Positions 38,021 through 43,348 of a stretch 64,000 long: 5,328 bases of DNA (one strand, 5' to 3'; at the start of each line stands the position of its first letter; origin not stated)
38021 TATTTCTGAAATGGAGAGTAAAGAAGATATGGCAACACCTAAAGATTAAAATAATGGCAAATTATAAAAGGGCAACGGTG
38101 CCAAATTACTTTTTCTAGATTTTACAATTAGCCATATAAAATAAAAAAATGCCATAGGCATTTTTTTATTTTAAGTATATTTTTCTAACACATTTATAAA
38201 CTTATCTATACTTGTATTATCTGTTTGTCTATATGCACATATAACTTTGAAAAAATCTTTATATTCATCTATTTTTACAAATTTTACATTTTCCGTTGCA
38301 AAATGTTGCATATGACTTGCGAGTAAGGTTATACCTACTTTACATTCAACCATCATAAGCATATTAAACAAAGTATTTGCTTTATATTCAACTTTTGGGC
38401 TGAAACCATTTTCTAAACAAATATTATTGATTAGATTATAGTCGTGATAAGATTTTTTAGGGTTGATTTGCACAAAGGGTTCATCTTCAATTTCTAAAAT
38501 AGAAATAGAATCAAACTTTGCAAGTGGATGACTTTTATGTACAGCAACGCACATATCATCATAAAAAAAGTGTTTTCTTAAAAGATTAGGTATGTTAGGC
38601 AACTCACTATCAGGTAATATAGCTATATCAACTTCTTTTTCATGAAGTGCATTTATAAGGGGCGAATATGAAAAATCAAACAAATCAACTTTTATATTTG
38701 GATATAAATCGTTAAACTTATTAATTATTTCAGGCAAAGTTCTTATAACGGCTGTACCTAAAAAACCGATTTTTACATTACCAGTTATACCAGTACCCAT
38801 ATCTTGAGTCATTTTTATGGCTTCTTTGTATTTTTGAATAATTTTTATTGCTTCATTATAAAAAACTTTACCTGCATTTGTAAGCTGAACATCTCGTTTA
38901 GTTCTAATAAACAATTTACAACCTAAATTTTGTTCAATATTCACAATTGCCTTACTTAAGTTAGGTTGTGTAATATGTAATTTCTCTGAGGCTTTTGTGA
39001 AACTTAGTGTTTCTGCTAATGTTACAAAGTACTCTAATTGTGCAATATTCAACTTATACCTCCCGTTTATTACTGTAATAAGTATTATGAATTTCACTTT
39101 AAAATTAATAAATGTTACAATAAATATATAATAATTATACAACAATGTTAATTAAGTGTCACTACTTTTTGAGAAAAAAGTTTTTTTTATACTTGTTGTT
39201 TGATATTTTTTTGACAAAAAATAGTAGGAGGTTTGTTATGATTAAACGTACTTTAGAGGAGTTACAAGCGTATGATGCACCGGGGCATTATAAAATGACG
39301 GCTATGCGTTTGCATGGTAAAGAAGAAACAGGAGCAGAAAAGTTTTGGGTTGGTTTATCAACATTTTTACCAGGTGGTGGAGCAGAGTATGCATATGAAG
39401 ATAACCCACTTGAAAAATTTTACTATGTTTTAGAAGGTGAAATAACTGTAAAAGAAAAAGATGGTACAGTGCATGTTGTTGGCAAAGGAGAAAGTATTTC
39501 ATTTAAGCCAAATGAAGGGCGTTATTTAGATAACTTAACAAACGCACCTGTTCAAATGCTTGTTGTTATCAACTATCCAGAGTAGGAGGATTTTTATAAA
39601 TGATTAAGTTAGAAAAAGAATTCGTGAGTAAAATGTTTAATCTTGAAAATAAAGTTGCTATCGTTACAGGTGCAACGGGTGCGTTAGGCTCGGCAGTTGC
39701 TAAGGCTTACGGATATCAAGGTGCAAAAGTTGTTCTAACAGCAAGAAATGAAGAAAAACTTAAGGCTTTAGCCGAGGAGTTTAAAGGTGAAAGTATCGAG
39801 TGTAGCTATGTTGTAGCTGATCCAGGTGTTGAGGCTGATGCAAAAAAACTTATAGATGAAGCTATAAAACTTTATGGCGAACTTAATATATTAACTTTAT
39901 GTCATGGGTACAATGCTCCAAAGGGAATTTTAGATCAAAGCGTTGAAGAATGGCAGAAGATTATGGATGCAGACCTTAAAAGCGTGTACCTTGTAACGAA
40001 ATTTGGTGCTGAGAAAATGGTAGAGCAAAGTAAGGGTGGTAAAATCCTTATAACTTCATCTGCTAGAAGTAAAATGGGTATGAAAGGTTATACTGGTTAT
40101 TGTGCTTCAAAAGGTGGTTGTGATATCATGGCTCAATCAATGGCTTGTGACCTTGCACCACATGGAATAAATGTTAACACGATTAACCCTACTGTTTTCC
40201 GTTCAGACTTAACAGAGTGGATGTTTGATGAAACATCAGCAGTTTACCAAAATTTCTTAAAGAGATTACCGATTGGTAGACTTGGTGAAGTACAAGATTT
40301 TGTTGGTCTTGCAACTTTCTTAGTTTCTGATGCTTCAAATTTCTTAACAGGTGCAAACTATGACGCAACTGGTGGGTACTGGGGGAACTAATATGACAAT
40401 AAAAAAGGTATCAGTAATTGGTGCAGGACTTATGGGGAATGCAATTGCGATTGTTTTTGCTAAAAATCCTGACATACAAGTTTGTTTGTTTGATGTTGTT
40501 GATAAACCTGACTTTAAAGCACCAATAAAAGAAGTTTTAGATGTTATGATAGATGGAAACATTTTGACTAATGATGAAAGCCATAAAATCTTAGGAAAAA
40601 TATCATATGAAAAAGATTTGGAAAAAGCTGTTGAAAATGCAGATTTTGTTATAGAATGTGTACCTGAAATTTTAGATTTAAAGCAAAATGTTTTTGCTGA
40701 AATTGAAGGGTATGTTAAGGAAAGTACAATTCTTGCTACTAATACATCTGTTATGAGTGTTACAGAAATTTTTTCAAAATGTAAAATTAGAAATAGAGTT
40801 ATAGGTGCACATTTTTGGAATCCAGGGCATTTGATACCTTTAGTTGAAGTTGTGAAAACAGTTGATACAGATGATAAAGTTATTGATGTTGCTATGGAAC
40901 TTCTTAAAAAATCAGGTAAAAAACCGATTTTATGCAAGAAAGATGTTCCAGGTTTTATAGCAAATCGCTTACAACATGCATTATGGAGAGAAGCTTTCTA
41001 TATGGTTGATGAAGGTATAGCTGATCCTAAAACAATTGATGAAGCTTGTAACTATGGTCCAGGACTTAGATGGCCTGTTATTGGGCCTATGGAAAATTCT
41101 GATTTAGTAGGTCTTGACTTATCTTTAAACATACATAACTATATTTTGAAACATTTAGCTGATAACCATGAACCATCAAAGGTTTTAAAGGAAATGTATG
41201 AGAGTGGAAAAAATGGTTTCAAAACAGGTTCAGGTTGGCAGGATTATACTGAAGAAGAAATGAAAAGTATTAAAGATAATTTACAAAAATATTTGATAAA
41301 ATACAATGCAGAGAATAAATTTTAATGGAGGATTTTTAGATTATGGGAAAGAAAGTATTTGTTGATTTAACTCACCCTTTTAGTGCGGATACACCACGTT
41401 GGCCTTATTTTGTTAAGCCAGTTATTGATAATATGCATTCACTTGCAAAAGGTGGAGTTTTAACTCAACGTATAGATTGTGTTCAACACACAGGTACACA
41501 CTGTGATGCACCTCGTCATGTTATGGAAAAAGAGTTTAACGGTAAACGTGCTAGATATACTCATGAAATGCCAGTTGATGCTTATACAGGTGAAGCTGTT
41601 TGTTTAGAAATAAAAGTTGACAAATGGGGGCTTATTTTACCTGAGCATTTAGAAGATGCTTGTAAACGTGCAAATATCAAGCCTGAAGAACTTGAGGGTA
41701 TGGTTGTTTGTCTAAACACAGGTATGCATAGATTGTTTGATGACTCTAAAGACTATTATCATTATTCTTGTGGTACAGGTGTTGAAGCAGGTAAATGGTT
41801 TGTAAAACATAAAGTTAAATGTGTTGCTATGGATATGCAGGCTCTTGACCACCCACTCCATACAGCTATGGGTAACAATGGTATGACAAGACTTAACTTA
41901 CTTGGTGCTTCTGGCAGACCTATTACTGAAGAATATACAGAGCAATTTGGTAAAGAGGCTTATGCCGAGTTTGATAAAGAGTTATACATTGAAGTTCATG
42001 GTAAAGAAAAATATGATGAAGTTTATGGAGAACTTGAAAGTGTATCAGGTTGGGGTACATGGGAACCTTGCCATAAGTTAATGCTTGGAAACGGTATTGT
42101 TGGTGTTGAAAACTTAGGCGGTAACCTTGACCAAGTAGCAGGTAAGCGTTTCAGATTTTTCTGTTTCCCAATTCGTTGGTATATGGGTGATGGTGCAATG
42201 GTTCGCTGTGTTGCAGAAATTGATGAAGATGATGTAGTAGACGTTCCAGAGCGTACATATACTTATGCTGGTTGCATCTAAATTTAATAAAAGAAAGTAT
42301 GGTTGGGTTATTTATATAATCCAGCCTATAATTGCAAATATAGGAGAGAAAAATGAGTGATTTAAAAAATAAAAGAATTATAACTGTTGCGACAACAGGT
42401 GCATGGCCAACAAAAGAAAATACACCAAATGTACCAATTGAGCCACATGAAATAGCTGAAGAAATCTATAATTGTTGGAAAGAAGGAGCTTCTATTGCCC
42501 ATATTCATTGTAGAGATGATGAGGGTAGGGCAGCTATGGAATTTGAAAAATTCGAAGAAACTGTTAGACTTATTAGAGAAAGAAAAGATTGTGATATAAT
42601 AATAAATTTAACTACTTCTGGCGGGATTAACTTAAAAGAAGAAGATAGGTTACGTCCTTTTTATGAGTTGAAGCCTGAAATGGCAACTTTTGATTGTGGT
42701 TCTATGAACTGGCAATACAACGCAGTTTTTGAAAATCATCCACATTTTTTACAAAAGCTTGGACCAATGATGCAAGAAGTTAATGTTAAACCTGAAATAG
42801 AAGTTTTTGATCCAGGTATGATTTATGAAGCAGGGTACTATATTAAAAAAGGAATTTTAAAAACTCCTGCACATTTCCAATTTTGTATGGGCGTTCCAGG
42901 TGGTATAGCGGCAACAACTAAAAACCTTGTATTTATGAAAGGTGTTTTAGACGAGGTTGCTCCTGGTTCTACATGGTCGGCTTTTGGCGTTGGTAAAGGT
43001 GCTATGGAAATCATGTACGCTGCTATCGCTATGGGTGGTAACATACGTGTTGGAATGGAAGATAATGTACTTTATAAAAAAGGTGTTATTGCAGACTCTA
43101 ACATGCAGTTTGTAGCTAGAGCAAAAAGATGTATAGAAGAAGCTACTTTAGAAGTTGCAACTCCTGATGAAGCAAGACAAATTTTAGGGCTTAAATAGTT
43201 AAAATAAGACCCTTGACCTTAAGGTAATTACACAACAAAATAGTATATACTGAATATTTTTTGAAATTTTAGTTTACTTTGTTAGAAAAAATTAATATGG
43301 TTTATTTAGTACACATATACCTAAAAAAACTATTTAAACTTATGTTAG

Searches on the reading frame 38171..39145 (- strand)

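Call 49: search_protein_families(library=pfam, proteins=[window:38171-39145:-], max_evalue=0.00001)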
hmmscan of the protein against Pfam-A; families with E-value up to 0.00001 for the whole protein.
window:38171-39145:- (324 aa): 2 families
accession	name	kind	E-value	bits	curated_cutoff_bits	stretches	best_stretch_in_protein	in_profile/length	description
PF03466.25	LysR_substrate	-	1.3e-28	100.3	28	1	119-320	3-204/209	LysR substrate binding domain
PF00126.33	HTH_1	-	5.6e-22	77.9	26.6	1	35-93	2-60/60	Bacterial regulatory helix-turn-helix protein, lysR family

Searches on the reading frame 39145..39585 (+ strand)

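Call 49: search_protein_families(library=pfam, proteins=[window:39145-39585:+], max_evalue=0.00001)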
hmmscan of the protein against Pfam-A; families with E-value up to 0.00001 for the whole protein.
window:39145-39585:+ (146 aa): 1 family
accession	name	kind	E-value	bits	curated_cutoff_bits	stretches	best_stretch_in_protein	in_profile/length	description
PF07883.17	Cupin_2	-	1.3e-12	47.7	27.2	1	71-141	2-69/70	Cupin domain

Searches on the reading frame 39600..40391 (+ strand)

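Call 49: search_protein_families(library=pfam, proteins=[window:39600-40391:+], max_evalue=0.00001)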
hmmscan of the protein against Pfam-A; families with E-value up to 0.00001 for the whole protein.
window:39600-40391:+ (263 aa): 3 families
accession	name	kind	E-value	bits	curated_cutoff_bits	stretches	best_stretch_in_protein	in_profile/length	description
PF13561.12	adh_short_C2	-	5.3e-45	154.3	27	1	25-260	2-235/236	Enoyl-(Acyl carrier protein) reductase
PF00106.31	adh_short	-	2.9e-43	148.1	26.6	1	18-206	1-188/195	short chain dehydrogenase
PF08659.16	KR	-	1.6e-09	38.4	22.6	1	21-181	4-163/180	KR domain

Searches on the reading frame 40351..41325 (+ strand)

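Call 49: search_protein_families(library=pfam, proteins=[window:40351-41325:+], max_evalue=0.00001)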
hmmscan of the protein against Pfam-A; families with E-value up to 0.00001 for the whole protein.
window:40351-41325:+ (324 aa): 3 families
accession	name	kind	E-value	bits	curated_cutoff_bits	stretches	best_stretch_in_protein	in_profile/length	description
PF02737.24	3HCDH_N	-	1.6e-51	175.2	22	1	19-198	1-179/180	3-hydroxyacyl-CoA dehydrogenase, NAD binding domain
PF00725.27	3HCDH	-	5.5e-23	81.7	22.1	1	201-299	1-97/97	3-hydroxyacyl-CoA dehydrogenase, C-terminal domain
PF01210.29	NAD_Gly3P_dh_N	-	1.9e-06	28.4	23.1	1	19-129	1-100/158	NAD-dependent glycerol-3-phosphate dehydrogenase N-terminus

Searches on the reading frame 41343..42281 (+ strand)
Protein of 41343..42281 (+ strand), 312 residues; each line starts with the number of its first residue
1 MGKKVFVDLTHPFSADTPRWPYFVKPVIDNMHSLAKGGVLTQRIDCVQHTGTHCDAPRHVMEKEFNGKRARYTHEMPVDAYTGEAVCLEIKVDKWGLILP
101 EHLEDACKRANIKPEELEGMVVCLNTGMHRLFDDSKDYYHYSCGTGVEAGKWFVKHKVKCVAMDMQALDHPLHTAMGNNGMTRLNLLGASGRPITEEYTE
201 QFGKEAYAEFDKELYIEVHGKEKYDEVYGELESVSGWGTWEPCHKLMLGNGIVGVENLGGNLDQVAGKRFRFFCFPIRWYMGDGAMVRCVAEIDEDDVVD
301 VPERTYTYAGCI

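Call 49: search_protein_families(library=pfam, proteins=[window:41343-42281:+], max_evalue=0.00001)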
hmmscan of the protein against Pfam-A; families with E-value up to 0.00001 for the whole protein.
window:41343-42281:+ (312 aa): 1 family
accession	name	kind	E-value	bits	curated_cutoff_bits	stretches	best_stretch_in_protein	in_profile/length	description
PF04199.19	Cyclase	-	5.7e-32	111.3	23.1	1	7-170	1-142/142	Putative cyclase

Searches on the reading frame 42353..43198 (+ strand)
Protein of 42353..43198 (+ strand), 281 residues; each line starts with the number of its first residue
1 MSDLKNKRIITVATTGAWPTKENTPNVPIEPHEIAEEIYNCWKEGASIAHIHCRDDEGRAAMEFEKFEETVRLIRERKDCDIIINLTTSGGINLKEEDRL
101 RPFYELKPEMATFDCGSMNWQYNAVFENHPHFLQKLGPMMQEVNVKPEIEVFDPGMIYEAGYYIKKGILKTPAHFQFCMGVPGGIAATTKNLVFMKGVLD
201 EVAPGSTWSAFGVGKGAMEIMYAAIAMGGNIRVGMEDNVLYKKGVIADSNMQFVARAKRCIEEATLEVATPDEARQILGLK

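Call 49: search_protein_families(library=pfam, proteins=[window:42353-43198:+], max_evalue=0.00001)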
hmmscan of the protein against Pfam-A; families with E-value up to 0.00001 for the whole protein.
window:42353-43198:+ (281 aa): 1 family
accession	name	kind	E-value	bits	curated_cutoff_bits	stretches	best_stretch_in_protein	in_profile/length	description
PF05853.18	BKACE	-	7.8e-104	347.3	24.8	1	8-280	2-274/274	beta-keto acid cleavage enzyme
